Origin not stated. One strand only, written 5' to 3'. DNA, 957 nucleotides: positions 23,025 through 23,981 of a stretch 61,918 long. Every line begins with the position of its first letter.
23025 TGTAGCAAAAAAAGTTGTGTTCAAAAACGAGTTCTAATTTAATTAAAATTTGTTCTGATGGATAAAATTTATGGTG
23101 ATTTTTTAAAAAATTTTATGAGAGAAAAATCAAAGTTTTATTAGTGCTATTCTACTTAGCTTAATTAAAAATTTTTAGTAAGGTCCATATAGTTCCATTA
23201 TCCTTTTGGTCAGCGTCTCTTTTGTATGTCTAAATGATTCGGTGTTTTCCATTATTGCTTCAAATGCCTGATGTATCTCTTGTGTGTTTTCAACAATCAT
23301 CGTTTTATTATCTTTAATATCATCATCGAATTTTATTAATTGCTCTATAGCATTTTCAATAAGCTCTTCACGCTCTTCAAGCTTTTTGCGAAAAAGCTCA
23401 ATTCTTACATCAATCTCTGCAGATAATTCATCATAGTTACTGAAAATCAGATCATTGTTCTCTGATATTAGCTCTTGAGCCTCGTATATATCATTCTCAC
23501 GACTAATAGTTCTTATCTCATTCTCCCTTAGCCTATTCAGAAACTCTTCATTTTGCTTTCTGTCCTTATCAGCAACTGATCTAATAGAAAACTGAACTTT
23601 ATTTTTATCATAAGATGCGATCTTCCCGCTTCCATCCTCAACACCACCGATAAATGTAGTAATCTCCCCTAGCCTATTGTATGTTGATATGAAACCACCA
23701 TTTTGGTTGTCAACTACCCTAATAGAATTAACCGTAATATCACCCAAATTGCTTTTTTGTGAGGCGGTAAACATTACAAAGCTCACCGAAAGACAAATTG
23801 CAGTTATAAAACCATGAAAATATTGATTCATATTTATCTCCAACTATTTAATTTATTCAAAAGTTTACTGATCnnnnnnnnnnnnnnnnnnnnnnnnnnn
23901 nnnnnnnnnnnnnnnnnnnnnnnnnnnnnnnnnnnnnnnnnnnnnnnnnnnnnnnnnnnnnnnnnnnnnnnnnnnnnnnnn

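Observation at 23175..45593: Five dispersed paralogs share an unusually conserved N-terminal M-x-x-Y-[FL]-x-G-[FI] hydrophobic anchor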

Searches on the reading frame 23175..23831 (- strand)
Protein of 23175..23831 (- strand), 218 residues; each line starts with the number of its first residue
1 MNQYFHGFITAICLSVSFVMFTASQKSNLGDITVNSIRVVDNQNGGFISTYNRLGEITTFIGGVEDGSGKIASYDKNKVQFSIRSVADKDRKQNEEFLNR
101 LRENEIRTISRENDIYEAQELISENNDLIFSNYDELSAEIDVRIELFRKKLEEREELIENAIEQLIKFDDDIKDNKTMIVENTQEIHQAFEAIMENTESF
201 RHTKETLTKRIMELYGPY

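Call 3: search_protein_families(library=pfam, proteins=[window:23175-23831:-], max_evalue=10)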
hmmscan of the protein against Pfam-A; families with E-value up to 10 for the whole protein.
window:23175-23831:- (218 aa): 6 families
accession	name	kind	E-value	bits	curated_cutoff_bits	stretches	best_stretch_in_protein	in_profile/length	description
PF20279.3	CTD12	-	0.0059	17.5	25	1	91-178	39-129/144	C-terminal domain 12 of the ABC-three component (ABC-3C) systems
PF07687.19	M20_dimer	-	0.011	16.1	21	1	45-103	48-100/107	Peptidase dimerisation domain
PF14747.11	DUF4473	-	0.02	15.8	25.9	1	159-203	18-62/78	Domain of unknown function (DUF4473)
PF01133.22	ER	-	0.041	14.4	25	1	126-190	14-81/98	Enhancer of rudimentary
PF10447.15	EXOSC1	-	0.14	13.3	21.2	1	67-113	43-92/112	Exosome component EXOSC1/CSL4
PF07889.17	DUF1664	-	0.93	10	34.6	1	132-194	56-114/124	Protein of unknown function (DUF1664)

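Call 4: search_protein_families(library=ncbifam, proteins=[window:23175-23831:-], max_evalue=10)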
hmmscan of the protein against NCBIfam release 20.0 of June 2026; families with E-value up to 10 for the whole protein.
window:23175-23831:- (218 aa): 1 family
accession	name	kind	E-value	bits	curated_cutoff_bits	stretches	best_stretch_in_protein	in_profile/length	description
NF038350.1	taxis_HmpF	equivalog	0.0014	17.1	200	1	82-214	152-283/553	pilus motility taxis protein HmpF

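Call 11: find_homologous_proteins(query=A1, max_evalue=10)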
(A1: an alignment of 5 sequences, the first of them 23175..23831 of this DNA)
Query A1 (5 sequences) (218 aa, profile of the alignment): 475 proteins with E <= 10 among 4010 candidates; the best 120 are listed.
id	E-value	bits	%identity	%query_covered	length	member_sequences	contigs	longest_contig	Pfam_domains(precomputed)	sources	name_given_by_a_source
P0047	1.8e-65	238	92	100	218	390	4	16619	-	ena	-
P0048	7.2e-65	236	89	100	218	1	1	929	-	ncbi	-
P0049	8.0e-64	233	90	100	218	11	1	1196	-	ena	-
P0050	1.1e-63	233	89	100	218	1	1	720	-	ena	-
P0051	1.1e-63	233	89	100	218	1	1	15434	-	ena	-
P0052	1.2e-63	233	89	100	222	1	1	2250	-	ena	-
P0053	1.4e-63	232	89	100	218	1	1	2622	-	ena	-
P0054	1.4e-63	232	88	100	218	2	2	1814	-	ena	-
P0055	1.8e-63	232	89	100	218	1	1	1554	-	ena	-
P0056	1.8e-63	232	89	100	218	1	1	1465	-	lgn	-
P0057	2.0e-63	232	89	100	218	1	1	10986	-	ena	-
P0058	4.9e-63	230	89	100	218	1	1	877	-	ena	-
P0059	7.5e-63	230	88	100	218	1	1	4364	-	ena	-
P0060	9.7e-63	230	88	100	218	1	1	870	-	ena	-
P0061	1.4e-62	229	86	100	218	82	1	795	-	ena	-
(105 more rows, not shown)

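Call 21: find_related_loci(query=A3, collection=genome_contigs, flank=10000)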
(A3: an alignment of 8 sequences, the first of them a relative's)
Query A3 (218 aa) in genome_contigs; peptide patterns used: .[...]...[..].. (x = any residue, [..] = any of these).
66 stretches matched a pattern; 19 encode a relative of the query (tblastn E <= 1e-3); 19 distinct loci.
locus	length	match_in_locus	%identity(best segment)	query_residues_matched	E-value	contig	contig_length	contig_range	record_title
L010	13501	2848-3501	82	1-218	4e-121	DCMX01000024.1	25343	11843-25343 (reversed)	MAG TPA_asm: Candidatus Marinimicrobia bacterium UBA1611 UBA1611_contig_2619, whole genome shotgun sequence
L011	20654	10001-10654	58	1-218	6e-87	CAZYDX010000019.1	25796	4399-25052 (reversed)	MAG TPA_asm: uncultured bacterium isolate SRP077602_co4_128 genome assembly, contig: NODE_3130_length_25796_cov_9.490890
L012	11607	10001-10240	61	1-80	2e-25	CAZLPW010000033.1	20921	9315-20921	MAG TPA_asm: uncultured bacterium isolate SRP077602_co3_801 genome assembly, contig: NODE_3208_length_20921_cov_5.217195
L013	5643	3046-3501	48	1-97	1e-24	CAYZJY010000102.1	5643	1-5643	MAG TPA_asm: uncultured bacterium isolate SRP077602_co4_634 genome assembly, contig: NODE_28927_length_5643_cov_7.525054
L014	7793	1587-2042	48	1-100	1e-24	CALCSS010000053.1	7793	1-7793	MAG TPA_asm: uncultured Candidatus Marinimicrobia bacterium isolate ERR598946_bin.121_CONCOCT_v1.1_MAG genome assembly,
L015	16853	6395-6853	56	1-83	1e-23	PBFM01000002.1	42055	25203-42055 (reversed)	MAG: Candidatus Neomarinimicrobiota bacterium isolate SP3097 74471, whole genome shotgun sequence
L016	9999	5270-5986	54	1-158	4e-23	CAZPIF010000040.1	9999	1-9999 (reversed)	MAG TPA_asm: uncultured bacterium isolate binchicken_co222_321 genome assembly, contig: NODE_6318_length_9999_cov_4.2980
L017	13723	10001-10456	52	1-82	2e-22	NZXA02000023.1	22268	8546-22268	MAG: bacterium isolate NAT430 43319, whole genome shotgun sequence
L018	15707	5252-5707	47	1-100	4e-21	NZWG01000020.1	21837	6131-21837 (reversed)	MAG: Candidatus Neomarinimicrobiota bacterium isolate NAT52 10120, whole genome shotgun sequence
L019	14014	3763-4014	52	1-75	7e-18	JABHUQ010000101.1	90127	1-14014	MAG: Candidatus Neomarinimicrobiota bacterium isolate SI039_bin89 k141_2109091, whole genome shotgun sequence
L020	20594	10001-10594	44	1-81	4e-17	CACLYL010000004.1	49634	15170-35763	MAG: uncultured Candidatus Marinimicrobia bacterium isolate AG-470-O07 genome assembly, contig: AG-470-O07_NODE_4, whole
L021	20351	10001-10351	41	1-97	2e-15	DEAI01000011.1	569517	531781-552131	MAG TPA_asm: Candidatus Marinimicrobia bacterium UBA2986 UBA2986_contig_981, whole genome shotgun sequence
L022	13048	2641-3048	37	1-103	1e-13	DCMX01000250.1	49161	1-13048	MAG TPA_asm: Candidatus Marinimicrobia bacterium UBA1611 UBA1611_contig_27135, whole genome shotgun sequence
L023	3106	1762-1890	60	1-43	2e-11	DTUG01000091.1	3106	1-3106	MAG TPA_asm: Candidatus Neomarinimicrobiota bacterium isolate UWMA-0099 NODE_21259_length_3106_cov_5.622747, whole genom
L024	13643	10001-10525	40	1-82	1e-10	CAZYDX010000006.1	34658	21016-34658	MAG TPA_asm: uncultured bacterium isolate SRP077602_co4_128 genome assembly, contig: NODE_1910_length_34658_cov_8.936306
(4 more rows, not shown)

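Call 49: search_protein_families(library=phrogs, proteins=[window:23175-23831:-], max_evalue=0.1)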
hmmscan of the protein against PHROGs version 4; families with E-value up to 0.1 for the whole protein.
window:23175-23831:- (218 aa): 1 family
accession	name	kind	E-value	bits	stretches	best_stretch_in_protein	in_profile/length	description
phrog_14825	-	unknown function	0.0003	21.5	1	17-183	34-181/204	-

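Call 50: search_protein_families(library=pfam, proteins=[L023:1762-2799:+, L021:10001-10930:+, L014:1587-2375:+, L020:10001-10705:+, L024:10001-10621:+, L012:10001-10540:+], max_evalue=0.01)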
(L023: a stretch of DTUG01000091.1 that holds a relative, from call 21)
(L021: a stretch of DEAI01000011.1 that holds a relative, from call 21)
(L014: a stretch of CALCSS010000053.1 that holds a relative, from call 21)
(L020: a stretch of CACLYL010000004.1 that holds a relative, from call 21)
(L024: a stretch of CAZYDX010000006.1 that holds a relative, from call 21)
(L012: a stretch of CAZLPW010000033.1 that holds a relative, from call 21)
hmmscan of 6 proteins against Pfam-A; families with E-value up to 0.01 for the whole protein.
L023:1762-2799:+ (346 aa): 2 families
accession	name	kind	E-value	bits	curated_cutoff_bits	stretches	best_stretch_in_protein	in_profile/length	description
PF03781.23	FGE-sulfatase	-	6e-82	275.6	23.3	1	38-343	5-255/255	Sulfatase-modifying factor enzyme 1-like domain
PF06738.18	ThrE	-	0.001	19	26.3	1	3-46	157-201/241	Putative threonine/serine exporter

L021:10001-10930:+ (310 aa): 0 families

L014:1587-2375:+ (263 aa): 0 families

L020:10001-10705:+ (235 aa): 0 families

L024:10001-10621:+ (207 aa): 0 families

L012:10001-10540:+ (180 aa): 0 families

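Call 52: predict_structure(alignment_id=A6)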
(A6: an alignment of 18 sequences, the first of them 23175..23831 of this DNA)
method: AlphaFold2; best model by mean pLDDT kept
length: 218 residues; sequences in the alignment: 18
mean_pLDDT: 76.2   pTM: 0.28
mean pLDDT of the five models: 76.2, 75.0, 70.5, 69.8, 54.0
residues with pLDDT >= 90: 63; 70-90: 82; 50-70: 52; < 50: 21
segments of 3 or more residues with pLDDT < 50: 26-31, 65-70, 72-75
pLDDT, mean of each block of 10 residues (from residue 1): 69 77 52 54 56 60 47 51 65 85 85 88 85 88 91 92 92 91 91 91 89 78
secondary structure, 60 per line:
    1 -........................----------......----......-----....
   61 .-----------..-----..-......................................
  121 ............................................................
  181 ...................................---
elements in order: H2-25 E36-41 E46-51 E57-61 H83-215

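Call 60: search_protein_families(library=pfam, proteins=[L014:1587-2375:+, L020:10001-10705:+, L012:10001-10540:+, L021:10001-10930:+], max_evalue=10)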
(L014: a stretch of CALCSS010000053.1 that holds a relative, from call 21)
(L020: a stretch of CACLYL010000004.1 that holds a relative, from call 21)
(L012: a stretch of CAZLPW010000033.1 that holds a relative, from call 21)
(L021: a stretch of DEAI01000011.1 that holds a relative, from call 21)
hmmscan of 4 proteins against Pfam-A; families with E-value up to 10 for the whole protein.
L014:1587-2375:+ (263 aa): 3 families
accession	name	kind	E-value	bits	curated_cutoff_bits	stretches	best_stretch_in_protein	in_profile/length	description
PF07348.17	Syd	-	0.31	11.1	25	1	126-149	125-148/175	Syd protein (SUKH-2)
PF06283.17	ThuA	-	0.57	10.8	33.4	0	58-80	69-90/209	Trehalose utilisation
PF17513.7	DUF5441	-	2.4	8.3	27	1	53-102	89-137/189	Family of unknown function (DUF5441)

L020:10001-10705:+ (235 aa): 0 families

L012:10001-10540:+ (180 aa): 2 families
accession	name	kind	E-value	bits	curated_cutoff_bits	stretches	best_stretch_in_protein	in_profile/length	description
PF15448.11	NTS_2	-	0.17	12.9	25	1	82-113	12-43/50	N-terminal segments of P. falciparum erythrocyte membrane protein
PF09809.14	MRP-L27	-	1.2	9.6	25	1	50-72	9-31/97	Mitochondrial ribosomal protein L27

L021:10001-10930:+ (310 aa): 1 family
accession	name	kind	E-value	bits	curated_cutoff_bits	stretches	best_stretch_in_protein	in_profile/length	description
PF11760.13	CbiG_N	-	0.18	12.3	25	1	31-72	20-61/82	Cobalamin synthesis G N-terminal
